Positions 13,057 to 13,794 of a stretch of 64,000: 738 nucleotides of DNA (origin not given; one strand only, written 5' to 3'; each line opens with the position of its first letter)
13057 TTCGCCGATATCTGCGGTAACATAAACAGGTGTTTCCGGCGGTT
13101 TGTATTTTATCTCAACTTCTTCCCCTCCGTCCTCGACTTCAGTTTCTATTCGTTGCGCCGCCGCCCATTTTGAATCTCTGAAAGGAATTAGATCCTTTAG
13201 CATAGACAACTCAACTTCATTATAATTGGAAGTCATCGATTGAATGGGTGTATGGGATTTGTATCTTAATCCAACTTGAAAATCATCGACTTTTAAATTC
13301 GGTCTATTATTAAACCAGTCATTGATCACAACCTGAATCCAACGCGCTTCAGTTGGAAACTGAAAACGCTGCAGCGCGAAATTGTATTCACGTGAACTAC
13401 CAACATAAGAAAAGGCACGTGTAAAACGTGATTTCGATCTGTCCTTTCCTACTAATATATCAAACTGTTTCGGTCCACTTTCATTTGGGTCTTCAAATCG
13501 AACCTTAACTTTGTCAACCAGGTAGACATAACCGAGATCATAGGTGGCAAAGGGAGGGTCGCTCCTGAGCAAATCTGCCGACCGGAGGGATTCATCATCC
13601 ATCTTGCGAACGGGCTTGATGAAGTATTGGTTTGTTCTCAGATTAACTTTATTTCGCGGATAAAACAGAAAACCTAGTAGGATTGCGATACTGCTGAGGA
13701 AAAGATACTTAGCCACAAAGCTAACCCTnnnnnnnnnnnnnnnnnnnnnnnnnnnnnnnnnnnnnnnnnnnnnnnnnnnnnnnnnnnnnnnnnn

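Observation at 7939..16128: Cytoplasmic AAA+ ATPase carrying Ig-like domains, 12 bp upstream of a 1925-aa repetitive surface protein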

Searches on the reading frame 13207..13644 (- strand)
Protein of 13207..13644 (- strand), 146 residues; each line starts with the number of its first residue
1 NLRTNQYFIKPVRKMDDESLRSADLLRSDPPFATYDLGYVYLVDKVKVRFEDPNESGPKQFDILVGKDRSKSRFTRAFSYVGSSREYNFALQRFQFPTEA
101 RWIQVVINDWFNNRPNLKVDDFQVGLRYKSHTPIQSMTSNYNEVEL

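Call 95: search_protein_families(library=pfam, proteins=[window:13207-13644:-], max_evalue=0.01)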
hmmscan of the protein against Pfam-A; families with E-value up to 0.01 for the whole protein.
window:13207-13644:- (146 aa): 2 families
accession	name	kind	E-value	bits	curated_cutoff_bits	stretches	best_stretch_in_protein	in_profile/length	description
PF22633.2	F5_F8_type_C_2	-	2.1e-05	25.5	27.8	1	24-101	15-87/91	NedA-like, galactose-binding domain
PF00754.31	F5_F8_type_C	-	0.00015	22.3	28.2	1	29-114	33-119/127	F5/8 type C domain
